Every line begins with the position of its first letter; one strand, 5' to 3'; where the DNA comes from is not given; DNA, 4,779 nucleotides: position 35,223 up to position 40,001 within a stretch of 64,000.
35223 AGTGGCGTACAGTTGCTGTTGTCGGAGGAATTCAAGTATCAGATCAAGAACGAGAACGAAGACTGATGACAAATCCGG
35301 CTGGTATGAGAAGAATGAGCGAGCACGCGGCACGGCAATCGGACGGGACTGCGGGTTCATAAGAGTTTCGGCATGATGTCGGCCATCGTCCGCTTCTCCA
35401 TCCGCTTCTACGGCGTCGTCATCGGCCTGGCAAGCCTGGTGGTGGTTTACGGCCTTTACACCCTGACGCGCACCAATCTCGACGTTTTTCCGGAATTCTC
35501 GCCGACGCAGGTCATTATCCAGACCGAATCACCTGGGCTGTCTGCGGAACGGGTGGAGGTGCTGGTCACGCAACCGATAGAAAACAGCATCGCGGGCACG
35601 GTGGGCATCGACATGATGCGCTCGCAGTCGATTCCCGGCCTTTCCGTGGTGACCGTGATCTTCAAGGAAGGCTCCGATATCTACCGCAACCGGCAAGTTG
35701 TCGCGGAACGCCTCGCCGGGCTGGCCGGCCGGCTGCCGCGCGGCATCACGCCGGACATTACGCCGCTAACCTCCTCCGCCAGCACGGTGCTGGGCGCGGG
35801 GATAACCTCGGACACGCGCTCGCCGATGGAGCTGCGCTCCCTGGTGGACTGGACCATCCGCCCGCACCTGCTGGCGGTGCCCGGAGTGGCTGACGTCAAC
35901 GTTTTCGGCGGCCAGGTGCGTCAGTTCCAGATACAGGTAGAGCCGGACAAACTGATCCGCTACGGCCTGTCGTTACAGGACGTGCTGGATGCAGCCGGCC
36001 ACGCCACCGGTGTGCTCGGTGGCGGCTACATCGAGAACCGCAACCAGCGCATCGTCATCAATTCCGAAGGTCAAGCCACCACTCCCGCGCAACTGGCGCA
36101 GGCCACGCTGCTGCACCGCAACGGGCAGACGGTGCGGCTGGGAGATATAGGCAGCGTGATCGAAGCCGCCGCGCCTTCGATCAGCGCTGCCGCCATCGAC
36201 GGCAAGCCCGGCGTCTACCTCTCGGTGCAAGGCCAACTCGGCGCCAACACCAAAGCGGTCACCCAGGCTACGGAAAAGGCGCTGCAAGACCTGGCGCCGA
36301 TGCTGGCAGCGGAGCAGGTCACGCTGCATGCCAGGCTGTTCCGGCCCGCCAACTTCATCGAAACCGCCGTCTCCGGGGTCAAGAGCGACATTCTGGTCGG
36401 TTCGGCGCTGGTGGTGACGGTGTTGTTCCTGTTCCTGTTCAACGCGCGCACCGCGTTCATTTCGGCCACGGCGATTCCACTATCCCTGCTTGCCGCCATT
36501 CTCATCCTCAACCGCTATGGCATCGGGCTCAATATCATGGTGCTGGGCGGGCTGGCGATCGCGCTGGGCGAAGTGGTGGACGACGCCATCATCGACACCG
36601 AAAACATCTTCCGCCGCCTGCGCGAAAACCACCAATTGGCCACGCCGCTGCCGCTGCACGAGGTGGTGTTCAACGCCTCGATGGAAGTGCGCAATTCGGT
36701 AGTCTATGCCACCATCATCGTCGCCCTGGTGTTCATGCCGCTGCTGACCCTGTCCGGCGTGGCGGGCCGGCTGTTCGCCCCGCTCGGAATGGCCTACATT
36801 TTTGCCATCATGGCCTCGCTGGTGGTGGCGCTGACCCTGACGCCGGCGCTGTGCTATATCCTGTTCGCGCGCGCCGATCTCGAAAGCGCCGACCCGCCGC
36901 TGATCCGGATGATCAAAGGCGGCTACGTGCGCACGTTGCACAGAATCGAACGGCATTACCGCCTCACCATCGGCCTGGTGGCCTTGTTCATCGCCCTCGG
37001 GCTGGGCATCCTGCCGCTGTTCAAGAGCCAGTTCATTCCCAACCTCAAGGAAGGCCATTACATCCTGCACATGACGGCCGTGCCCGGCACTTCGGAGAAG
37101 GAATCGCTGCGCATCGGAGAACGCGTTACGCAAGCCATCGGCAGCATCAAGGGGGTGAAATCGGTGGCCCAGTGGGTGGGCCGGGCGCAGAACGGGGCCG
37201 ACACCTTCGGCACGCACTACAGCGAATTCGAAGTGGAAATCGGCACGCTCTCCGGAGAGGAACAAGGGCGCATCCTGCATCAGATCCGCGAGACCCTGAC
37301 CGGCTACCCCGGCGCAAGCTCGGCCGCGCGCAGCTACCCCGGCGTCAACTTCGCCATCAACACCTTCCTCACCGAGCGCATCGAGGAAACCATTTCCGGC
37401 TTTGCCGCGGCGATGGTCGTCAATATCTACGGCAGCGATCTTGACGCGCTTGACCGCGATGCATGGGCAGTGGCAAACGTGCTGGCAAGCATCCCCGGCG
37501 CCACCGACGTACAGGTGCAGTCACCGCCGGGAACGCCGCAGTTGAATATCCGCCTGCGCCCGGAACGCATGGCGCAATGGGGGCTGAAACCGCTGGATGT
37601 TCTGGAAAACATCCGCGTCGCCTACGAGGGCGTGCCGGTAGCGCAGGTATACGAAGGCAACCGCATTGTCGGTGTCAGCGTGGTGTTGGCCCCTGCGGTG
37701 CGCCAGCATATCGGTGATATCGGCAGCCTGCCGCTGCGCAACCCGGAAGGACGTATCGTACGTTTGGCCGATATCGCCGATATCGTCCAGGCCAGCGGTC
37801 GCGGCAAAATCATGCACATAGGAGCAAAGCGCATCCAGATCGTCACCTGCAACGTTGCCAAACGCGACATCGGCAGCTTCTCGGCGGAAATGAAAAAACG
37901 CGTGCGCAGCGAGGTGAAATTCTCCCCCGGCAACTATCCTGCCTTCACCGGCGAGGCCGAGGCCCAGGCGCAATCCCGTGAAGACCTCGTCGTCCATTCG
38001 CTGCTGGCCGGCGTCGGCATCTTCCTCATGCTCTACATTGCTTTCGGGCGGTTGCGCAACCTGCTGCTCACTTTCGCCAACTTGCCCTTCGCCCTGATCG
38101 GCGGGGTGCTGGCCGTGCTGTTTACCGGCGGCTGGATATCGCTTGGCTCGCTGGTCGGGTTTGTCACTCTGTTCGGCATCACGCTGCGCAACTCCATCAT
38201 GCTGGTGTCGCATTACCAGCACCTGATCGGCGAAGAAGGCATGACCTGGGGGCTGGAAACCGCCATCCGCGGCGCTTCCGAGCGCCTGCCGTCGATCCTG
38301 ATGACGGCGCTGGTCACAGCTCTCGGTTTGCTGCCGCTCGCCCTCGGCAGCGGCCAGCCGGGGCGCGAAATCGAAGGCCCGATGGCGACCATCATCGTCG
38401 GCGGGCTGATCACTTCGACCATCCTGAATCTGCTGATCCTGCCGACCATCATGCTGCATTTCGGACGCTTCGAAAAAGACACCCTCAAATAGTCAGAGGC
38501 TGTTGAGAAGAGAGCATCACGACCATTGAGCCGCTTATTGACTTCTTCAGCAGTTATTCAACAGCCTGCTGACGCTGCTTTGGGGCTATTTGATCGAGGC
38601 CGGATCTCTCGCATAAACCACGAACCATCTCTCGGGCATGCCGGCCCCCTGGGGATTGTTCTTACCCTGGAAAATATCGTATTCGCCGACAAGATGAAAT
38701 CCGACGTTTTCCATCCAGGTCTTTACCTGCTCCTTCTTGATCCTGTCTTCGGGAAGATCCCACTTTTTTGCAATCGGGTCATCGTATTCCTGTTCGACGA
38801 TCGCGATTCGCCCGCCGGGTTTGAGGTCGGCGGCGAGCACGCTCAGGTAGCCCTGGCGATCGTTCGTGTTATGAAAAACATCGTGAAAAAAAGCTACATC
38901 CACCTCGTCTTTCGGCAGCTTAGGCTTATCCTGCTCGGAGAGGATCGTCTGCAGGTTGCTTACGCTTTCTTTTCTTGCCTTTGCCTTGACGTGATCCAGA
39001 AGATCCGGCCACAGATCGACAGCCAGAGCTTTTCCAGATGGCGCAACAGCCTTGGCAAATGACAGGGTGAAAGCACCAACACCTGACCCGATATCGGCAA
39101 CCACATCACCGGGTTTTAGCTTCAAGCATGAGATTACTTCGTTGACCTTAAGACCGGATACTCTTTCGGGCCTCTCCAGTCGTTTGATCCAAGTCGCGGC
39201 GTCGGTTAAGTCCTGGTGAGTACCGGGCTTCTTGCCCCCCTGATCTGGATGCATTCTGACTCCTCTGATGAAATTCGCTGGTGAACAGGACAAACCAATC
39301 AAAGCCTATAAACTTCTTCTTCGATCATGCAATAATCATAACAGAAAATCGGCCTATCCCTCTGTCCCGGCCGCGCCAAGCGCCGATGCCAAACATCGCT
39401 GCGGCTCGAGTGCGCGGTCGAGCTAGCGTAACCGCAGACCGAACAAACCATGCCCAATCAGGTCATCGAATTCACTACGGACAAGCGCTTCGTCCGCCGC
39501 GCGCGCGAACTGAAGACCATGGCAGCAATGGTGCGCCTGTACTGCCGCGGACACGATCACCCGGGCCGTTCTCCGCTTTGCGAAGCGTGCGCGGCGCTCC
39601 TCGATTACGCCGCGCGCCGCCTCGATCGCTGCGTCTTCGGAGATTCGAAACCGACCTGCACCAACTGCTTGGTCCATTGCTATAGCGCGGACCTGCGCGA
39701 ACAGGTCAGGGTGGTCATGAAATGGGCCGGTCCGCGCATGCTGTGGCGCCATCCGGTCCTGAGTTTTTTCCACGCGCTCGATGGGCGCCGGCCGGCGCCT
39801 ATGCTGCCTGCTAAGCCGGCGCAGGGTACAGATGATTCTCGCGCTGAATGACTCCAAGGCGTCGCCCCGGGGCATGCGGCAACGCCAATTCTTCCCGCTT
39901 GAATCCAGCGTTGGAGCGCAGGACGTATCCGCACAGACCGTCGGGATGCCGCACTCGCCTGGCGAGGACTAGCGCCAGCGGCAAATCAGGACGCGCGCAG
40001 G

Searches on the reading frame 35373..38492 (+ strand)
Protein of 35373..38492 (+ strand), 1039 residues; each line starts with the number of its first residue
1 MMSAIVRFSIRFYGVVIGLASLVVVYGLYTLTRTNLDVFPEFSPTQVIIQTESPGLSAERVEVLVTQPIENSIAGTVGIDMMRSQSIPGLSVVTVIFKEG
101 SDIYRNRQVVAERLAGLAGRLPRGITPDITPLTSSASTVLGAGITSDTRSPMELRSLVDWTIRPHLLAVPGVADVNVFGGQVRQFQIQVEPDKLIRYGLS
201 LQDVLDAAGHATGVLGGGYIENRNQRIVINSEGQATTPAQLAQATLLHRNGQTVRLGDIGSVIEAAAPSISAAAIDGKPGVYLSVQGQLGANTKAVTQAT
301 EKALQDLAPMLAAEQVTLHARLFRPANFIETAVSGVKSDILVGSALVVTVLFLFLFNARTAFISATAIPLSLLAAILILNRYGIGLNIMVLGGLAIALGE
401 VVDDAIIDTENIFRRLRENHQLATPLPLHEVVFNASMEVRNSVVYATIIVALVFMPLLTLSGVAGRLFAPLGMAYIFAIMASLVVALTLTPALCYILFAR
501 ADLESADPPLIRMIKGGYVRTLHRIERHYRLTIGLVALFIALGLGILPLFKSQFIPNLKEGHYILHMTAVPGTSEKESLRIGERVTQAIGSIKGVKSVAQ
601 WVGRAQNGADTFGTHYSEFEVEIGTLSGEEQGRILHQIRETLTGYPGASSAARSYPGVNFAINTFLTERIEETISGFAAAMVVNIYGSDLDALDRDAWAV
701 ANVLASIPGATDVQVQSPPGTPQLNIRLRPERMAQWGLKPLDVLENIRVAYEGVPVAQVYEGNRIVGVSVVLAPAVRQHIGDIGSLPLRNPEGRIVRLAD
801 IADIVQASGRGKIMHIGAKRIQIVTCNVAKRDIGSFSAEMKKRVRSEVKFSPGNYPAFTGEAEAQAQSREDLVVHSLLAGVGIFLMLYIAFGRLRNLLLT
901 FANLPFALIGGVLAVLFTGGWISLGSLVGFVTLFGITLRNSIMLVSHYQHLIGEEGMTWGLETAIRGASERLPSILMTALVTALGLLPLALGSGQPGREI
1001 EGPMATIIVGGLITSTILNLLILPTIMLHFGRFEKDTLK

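Call 37: search_protein_families(library=pfam, proteins=[window:35373-38492:+])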
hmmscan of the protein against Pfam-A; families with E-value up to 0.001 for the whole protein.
window:35373-38492:+ (1039 aa): 1 family
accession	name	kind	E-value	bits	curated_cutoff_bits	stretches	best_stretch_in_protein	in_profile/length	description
PF00873.25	ACR_tran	-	3.9e-225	750.3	28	1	6-1028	2-1018/1021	AcrB/AcrD/AcrF family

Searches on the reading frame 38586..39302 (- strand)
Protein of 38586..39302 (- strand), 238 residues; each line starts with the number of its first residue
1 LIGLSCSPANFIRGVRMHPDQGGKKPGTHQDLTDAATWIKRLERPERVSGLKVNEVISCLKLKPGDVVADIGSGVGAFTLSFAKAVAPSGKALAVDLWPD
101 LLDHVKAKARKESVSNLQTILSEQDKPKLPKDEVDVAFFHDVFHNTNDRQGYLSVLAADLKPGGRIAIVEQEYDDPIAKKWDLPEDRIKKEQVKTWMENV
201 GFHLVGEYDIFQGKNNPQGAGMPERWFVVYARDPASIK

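Call 37: search_protein_families(library=pfam, proteins=[window:38586-39302:-])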
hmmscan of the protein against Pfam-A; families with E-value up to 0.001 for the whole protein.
window:38586-39302:- (238 aa): 13 families
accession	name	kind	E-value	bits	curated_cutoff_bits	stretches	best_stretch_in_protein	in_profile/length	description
PF08241.18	Methyltransf_11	-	3.3e-12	47.3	21.2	1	70-168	2-95/95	Methyltransferase domain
PF13847.12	Methyltransf_31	-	1.2e-11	45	27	1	63-181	2-122/145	Methyltransferase domain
PF13649.12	Methyltransf_25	-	1.9e-11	44.9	27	1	68-164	1-97/97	Methyltransferase domain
PF01209.24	Ubie_methyltran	-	2.1e-11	44.1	20.1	1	56-171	39-154/233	ubiE/COQ5 methyltransferase family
PF08242.18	Methyltransf_12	-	9.4e-11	42.8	30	1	70-166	2-98/98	Methyltransferase domain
PF13489.12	Methyltransf_23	-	3.6e-08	33.7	27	1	61-205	19-162/164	Methyltransferase domain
PF01135.25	PCMT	-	2.2e-07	31.3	20.3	1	55-124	64-133/210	Protein-L-isoaspartate(D-aspartate) O-methyltransferase (PCMT)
PF02390.23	Methyltransf_4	-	2e-05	24.6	24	1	67-123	4-59/173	Putative methyltransferase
PF00891.24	Methyltransf_2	-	3.5e-05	23.7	22.3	1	47-171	45-167/210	O-methyltransferase domain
PF08704.16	GCD14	-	4.3e-05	23.7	26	1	54-121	30-97/247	tRNA methyltransferase complex GCD14 subunit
PF13578.12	Methyltransf_24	-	9e-05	23.8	26.3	1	71-167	3-101/105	Methyltransferase domain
PF01728.25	FtsJ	-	9.7e-05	22.8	24.1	1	49-136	5-94/181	FtsJ-like methyltransferase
PF00398.26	RrnaAD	-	0.00041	20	24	1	53-120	19-81/263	Ribosomal RNA adenine dimethylase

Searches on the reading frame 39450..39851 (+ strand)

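Call 37: search_protein_families(library=pfam, proteins=[window:39450-39851:+])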
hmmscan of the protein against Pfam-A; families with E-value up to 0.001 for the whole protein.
window:39450-39851:+ (133 aa): 1 family
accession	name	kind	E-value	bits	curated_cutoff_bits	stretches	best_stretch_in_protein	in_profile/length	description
PF11756.13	YgbA_NO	-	1.8e-38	131.6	25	1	16-118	2-103/106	Nitrous oxide-stimulated promoter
